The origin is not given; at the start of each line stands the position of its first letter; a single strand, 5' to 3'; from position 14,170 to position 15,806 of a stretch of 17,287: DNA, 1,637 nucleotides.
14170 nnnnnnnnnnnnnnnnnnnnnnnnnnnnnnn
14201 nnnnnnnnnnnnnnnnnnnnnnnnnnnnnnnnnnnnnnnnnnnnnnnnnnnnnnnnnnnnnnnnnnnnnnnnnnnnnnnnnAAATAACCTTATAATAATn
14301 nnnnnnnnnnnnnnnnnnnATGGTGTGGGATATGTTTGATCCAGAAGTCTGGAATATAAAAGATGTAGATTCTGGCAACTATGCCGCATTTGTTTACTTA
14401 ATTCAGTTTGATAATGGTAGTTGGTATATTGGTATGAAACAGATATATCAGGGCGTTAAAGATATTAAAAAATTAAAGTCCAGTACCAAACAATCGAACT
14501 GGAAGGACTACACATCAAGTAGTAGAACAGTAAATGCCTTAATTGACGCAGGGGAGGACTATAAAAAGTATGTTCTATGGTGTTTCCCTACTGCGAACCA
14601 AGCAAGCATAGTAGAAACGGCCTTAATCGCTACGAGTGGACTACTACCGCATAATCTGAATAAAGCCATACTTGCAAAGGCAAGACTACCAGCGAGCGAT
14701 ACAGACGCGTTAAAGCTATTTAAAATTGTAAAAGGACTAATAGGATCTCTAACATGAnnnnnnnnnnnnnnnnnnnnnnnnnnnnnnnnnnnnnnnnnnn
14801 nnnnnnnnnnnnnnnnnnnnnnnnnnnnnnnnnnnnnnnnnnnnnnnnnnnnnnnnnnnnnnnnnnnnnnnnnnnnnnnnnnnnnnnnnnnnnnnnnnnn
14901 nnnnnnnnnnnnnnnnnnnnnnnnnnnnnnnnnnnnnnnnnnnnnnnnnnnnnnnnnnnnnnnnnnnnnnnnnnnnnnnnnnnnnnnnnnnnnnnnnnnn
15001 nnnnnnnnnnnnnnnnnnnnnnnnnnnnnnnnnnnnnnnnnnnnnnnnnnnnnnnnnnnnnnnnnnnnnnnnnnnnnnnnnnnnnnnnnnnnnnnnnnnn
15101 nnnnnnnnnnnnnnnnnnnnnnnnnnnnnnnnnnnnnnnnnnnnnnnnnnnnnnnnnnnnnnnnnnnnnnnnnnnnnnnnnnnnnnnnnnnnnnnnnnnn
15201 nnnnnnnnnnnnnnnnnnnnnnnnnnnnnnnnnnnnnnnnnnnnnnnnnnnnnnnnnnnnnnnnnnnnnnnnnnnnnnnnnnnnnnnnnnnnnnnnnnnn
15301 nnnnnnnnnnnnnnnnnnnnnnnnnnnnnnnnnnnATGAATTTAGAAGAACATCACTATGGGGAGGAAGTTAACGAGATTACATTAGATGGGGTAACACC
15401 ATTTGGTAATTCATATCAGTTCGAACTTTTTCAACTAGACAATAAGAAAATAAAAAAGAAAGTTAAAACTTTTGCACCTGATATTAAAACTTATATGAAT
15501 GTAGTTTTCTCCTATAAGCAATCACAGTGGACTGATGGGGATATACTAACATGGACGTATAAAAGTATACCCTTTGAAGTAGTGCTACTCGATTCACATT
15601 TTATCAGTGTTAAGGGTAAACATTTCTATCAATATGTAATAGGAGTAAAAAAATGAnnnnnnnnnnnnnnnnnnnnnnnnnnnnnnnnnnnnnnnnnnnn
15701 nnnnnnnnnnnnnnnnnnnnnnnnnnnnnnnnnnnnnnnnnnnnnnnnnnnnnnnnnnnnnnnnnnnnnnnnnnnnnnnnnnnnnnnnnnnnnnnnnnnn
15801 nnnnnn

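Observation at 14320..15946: Translationally coupled four-gene block of unknown function opening with a GIY-YIG-like ORF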

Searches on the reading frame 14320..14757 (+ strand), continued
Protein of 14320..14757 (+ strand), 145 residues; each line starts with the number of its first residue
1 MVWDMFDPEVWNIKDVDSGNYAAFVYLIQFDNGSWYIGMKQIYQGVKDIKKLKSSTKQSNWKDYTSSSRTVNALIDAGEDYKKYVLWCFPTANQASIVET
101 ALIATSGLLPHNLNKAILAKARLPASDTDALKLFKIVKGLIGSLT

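Call 116: find_encoding_contigs(protein=P0137, flank=5000, max_places=2)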
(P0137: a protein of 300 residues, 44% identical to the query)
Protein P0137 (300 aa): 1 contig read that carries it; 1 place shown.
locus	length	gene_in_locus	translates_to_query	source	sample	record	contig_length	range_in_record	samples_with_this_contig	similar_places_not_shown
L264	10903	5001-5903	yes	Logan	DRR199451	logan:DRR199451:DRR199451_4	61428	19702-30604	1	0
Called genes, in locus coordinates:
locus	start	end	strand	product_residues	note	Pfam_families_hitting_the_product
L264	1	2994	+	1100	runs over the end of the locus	PF00041:fn3, PF09327:Phage_Tail_Tip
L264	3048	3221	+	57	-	-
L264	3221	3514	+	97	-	-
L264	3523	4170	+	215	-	PF28254:DUF8377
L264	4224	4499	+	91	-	-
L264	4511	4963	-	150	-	PF00959:Phage_lysozyme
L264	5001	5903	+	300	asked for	PF05265:DUF723, PF19835:SegE_GIY-YIG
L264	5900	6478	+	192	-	-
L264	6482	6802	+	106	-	-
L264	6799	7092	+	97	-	-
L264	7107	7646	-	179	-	-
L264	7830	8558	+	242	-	-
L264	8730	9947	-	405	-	PF06779:MFS_4 (faint), PF00083:Sugar_tr, PF07690:MFS_1, PF12832:MFS_1_like, PF07690:MFS_1, PF00083:Sugar_tr (weak)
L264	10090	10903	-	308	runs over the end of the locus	PF03279:Lip_A_acyltrans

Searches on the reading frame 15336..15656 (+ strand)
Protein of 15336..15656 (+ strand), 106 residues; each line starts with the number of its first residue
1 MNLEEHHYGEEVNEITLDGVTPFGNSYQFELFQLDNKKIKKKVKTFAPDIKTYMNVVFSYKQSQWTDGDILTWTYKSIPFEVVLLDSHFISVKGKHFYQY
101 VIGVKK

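Call 4: search_protein_families(library=pfam, proteins=[window:15336-15656:+], max_evalue=1)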
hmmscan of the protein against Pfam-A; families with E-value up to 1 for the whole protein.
window:15336-15656:+ (106 aa): 0 families

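Call 5: search_protein_families(library=phrogs, proteins=[window:15336-15656:+], max_evalue=0.1)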
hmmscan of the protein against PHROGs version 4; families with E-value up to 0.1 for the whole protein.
window:15336-15656:+ (106 aa): 0 families

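Call 12: search_protein_families(library=ncbifam, proteins=[window:15336-15656:+], max_evalue=1)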
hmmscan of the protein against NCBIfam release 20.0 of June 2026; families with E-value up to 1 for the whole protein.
window:15336-15656:+ (106 aa): 0 families

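Call 13: search_protein_families(library=padloc, proteins=[window:15336-15656:+], max_evalue=1)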
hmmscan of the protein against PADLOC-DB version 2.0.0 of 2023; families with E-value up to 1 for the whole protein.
window:15336-15656:+ (106 aa): 1 family
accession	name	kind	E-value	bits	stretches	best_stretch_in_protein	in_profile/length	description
PDLC01907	CARF5--CARF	-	0.039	11.1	1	9-69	213-273/325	-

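Call 19: find_homologous_proteins(query=window:15336-15656:+)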
Query window:15336-15656:+ (106 aa): 5 proteins with E <= 0.001 among 7 candidates.
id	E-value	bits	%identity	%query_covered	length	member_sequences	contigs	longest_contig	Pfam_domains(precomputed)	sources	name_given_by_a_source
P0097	6.7e-64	231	96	100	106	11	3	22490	-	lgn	-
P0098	1.9e-54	200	82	100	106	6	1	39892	-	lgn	-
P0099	3.2e-52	193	80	99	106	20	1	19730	-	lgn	-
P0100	2.0e-46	175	71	99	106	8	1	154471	-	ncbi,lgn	ncbi:hypothetical protein ACFIPR_003188 [Enterobacter kobei]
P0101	1.3e-29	121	69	74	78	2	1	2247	-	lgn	-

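Call 40: find_homologous_proteins(query=A3)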
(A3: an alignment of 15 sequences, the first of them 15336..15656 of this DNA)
Query A3 (15 sequences) (106 aa, profile of the alignment): 34 proteins with E <= 0.001 among 320 candidates.
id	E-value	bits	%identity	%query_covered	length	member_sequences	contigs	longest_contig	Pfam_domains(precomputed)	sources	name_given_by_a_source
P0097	4.2e-43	164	96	100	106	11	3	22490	-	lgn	-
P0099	5.4e-41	157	80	99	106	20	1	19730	-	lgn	-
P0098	5.7e-41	157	82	100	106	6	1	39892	-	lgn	-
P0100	1.2e-39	153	71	99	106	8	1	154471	-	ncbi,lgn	ncbi:hypothetical protein ACFIPR_003188 [Enterobacter kobei]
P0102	4.2e-31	125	33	96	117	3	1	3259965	-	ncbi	ncbi:hypothetical protein ABC733_06580 [Mangrovibacter sp. SLW1]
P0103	4.6e-31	125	38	98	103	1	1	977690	-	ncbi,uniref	ncbi:hypothetical protein FY046_01625 [Erwinia sp. 1181_3]|uniref:hypothetical protein n=1 Tax=Erwin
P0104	6.6e-31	124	25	53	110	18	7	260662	-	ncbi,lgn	-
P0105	1.6e-30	123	25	100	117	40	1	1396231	-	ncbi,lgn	ncbi:hypothetical protein [Serratia proteamaculans]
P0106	5.6e-30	121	30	96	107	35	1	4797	-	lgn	-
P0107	8.3e-30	121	26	100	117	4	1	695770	-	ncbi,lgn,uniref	ncbi:hypothetical protein [Serratia grimesii]|uniref:hypothetical protein n=1 Tax=Serratia grimesii 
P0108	1.5e-29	120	32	95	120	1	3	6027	-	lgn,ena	-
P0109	1.5e-29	120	24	100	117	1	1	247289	-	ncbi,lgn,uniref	ncbi:hypothetical protein [Serratia proteamaculans]|uniref:hypothetical protein n=1 Tax=Serratia pro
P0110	1.9e-29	120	30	96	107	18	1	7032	-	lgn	-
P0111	2.6e-29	119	23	100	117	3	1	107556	-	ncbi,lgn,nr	ncbi:Uncharacterised protein [Serratia proteamaculans]|nr:Uncharacterised protein [Serratia proteama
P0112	1.3e-28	117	25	97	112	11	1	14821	-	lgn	-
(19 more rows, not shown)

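Call 53: predict_structure(alignment_id=A4)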
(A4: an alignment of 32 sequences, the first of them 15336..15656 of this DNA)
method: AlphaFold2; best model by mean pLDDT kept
length: 106 residues; sequences in the alignment: 32
mean_pLDDT: 85.9   pTM: 0.79
mean pLDDT of the five models: 85.9, 85.1, 83.5, 82.2, 79.6
residues with pLDDT >= 90: 54; 70-90: 40; 50-70: 9; < 50: 3
segments of 3 or more residues with pLDDT < 50: none
pLDDT, mean of each block of 10 residues (from residue 1): 51 84 87 84 91 91 96 92 94 88 89
secondary structure, 60 per line:
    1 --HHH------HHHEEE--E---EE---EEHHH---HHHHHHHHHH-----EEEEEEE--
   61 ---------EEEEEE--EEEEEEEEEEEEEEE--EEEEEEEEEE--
elements in order: E15-17 H37-46 E52-58 E70-75 E78-92 E95-104
